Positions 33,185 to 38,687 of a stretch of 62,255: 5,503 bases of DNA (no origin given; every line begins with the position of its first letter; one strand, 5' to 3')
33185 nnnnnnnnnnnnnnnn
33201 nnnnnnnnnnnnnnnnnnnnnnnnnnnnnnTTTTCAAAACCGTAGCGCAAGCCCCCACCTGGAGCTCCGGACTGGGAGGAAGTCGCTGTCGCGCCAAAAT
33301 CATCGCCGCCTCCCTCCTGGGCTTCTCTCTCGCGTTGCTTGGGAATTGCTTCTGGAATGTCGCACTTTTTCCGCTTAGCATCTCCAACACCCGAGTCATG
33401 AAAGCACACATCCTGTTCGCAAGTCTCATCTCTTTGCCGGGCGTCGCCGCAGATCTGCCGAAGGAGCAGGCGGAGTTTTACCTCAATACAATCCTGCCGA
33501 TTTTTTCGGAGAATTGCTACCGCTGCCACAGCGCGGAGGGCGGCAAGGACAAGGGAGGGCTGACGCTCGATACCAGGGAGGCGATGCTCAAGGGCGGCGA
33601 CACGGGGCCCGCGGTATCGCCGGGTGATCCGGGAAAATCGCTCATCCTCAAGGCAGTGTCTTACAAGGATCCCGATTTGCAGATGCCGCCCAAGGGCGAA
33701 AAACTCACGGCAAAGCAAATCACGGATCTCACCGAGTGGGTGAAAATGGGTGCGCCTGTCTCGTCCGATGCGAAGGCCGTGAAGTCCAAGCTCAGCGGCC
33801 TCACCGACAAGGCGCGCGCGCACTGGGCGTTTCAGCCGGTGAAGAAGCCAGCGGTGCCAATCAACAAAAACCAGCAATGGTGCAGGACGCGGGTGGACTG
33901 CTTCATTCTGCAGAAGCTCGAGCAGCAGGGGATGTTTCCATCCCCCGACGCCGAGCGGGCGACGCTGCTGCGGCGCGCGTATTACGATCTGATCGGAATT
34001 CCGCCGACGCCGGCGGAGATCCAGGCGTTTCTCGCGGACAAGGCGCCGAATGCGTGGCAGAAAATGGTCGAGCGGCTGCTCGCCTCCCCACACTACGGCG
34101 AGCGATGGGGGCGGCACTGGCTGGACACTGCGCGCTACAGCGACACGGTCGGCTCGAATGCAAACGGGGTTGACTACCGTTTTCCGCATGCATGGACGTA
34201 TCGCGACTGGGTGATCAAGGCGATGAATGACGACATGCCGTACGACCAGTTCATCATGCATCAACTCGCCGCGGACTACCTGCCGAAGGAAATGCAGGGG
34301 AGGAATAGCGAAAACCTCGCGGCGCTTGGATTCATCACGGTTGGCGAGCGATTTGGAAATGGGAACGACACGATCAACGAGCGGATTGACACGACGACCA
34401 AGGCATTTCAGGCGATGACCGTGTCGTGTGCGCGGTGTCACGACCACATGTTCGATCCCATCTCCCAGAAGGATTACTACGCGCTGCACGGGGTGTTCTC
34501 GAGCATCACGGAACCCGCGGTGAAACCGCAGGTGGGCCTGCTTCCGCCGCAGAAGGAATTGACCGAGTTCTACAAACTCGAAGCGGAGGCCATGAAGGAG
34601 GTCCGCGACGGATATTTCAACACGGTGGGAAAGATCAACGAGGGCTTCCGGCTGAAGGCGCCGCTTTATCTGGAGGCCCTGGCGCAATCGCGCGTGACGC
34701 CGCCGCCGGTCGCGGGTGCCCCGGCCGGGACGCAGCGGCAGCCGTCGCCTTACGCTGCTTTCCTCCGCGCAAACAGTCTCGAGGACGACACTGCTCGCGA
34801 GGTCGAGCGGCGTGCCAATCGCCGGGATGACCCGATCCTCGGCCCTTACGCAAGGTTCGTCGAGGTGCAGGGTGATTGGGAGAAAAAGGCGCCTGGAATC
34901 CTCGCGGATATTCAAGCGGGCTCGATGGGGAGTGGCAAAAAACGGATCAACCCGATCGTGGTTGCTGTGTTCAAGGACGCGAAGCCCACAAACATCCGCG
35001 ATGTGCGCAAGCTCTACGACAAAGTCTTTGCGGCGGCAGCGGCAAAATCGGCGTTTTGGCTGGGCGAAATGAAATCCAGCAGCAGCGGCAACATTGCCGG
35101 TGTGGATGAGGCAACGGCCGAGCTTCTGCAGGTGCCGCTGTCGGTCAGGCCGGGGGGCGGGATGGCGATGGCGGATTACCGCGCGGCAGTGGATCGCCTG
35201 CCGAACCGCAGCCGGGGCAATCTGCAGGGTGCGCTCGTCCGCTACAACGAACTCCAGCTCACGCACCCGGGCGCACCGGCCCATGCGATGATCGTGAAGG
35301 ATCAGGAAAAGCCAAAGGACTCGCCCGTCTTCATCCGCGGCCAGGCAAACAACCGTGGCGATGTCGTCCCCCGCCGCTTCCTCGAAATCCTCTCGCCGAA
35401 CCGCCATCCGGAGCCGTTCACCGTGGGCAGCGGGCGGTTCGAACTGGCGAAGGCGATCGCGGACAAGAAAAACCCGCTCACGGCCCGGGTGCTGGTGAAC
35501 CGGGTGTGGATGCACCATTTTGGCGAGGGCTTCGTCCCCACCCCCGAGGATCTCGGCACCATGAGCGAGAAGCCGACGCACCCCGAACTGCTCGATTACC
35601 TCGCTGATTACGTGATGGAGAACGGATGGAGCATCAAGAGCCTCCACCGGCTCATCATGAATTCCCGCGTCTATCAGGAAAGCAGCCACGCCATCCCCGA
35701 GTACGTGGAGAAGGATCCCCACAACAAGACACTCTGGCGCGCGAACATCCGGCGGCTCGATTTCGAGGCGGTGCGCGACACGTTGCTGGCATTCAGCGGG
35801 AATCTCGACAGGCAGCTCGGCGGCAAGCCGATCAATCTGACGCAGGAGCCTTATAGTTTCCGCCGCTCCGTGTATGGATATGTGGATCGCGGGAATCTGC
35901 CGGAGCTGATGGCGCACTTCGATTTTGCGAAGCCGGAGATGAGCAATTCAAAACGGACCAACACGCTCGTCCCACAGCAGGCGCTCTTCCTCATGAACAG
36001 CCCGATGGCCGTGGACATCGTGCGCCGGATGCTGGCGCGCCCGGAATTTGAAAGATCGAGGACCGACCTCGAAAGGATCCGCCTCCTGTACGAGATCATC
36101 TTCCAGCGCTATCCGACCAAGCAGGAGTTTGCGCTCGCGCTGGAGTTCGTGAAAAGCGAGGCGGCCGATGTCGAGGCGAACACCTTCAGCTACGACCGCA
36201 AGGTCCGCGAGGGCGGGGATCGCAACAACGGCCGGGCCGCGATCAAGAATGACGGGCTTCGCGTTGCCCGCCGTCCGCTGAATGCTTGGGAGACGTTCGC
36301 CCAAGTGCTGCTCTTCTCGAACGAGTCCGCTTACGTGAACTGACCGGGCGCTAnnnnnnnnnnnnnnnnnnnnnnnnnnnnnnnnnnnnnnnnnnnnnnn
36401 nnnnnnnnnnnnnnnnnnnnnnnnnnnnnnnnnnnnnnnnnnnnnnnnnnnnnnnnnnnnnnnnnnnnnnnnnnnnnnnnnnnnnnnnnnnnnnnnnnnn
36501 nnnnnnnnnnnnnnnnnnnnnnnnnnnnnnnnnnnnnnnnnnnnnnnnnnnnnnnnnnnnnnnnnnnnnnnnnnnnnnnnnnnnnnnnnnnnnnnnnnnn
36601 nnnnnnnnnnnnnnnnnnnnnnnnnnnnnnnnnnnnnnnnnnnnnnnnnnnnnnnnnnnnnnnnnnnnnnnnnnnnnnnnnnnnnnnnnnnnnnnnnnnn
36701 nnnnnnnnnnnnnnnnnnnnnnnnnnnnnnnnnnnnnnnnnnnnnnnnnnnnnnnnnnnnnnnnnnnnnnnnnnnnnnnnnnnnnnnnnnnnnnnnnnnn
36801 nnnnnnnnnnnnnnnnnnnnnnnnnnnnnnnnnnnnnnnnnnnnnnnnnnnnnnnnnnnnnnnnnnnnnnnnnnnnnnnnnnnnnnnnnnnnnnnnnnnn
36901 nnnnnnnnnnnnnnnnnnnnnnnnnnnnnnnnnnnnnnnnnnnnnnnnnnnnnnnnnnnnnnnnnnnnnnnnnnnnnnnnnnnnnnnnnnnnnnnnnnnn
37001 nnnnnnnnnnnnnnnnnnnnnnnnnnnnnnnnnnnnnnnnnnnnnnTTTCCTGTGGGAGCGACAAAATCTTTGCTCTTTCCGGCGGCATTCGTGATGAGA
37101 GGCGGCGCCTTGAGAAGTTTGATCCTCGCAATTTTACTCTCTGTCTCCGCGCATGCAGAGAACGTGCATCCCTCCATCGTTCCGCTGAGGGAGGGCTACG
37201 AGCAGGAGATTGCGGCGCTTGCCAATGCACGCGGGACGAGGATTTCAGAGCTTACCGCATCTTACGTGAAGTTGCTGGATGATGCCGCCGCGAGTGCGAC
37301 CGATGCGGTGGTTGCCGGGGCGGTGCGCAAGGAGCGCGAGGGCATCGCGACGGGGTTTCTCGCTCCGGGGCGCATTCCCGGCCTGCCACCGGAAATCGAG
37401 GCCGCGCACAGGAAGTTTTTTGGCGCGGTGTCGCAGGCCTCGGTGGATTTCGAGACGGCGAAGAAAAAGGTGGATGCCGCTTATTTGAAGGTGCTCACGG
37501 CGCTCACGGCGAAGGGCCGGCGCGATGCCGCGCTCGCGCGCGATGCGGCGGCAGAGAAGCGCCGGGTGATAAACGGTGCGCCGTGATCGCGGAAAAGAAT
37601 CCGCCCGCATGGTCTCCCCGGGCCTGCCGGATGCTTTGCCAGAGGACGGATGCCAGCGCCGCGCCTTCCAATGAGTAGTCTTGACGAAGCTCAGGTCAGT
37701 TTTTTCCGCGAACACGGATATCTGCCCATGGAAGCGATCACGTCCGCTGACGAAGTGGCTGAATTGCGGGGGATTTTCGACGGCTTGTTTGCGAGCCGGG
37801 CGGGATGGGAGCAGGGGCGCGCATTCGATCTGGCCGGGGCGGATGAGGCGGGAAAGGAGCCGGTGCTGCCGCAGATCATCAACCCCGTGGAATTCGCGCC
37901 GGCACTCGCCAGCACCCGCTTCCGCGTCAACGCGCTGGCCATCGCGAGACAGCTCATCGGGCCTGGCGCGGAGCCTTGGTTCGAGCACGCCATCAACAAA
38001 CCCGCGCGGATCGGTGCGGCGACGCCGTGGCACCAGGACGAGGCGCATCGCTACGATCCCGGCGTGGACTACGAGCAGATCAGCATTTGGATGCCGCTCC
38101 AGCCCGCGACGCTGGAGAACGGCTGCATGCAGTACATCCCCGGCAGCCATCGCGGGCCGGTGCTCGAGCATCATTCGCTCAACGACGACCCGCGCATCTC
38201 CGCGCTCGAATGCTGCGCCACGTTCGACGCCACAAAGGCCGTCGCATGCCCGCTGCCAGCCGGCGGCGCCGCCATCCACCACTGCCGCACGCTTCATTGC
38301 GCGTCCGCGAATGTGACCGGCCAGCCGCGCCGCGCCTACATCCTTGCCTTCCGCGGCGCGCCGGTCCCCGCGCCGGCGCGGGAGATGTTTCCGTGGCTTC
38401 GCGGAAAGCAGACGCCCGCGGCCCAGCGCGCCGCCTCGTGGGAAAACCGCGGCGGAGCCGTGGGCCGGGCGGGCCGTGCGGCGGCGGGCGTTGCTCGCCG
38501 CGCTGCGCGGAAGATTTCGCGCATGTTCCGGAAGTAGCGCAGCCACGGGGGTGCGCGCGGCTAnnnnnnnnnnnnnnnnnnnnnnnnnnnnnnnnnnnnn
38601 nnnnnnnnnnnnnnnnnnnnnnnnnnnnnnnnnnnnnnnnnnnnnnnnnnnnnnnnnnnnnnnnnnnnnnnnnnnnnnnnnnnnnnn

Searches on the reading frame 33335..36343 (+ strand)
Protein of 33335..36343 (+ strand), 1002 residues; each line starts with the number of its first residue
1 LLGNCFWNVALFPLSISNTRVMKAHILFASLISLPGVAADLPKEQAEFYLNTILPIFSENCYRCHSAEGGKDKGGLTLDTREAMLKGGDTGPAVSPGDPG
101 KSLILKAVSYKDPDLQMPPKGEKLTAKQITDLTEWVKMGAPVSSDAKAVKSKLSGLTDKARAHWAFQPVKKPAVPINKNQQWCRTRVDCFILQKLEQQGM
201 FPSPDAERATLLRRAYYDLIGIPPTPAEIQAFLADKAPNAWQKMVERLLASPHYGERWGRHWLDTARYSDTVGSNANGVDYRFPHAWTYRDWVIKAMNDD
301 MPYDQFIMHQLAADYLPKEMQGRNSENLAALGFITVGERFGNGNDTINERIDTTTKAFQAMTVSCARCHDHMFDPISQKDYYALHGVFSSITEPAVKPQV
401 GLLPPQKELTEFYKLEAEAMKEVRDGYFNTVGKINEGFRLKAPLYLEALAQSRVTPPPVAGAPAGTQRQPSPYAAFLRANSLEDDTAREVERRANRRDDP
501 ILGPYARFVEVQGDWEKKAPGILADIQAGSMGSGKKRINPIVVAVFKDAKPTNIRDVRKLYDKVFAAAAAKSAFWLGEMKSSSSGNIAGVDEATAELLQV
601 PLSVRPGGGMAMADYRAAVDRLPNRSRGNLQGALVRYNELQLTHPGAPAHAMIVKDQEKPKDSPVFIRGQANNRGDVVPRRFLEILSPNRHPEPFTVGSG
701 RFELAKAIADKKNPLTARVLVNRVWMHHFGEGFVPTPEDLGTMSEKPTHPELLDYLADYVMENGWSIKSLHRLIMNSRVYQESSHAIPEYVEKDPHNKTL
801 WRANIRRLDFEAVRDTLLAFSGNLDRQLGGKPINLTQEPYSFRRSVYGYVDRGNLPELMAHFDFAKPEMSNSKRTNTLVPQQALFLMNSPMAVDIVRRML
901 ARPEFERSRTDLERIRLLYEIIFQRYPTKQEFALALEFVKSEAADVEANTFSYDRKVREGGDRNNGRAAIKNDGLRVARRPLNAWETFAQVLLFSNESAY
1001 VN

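Call 39: search_protein_families(library=pfam, proteins=[window:33335-36343:+], max_evalue=0.00001)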
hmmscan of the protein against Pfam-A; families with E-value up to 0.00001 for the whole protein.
window:33335-36343:+ (1002 aa): 3 families
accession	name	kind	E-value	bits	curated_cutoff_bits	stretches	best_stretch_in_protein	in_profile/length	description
PF07587.16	PSD1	-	2.7e-81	273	28.5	1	701-938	2-243/244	Protein of unknown function (DUF1553)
PF07583.16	PSCyt2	-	4.9e-77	259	29.8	1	187-392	2-208/209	Protein of unknown function (DUF1549)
PF07635.16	PSCyt1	-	1.6e-16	61.1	22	1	61-121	1-59/59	Planctomycete cytochrome C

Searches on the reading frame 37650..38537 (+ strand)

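Call 39: search_protein_families(library=pfam, proteins=[window:37650-38537:+], max_evalue=0.00001)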
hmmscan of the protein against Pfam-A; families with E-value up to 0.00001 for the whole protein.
window:37650-38537:+ (295 aa): 1 family
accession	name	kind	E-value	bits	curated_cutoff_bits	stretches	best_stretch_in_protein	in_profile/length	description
PF05721.19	PhyH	-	7.3e-31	108.5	22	1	19-229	1-213/213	Phytanoyl-CoA dioxygenase (PhyH)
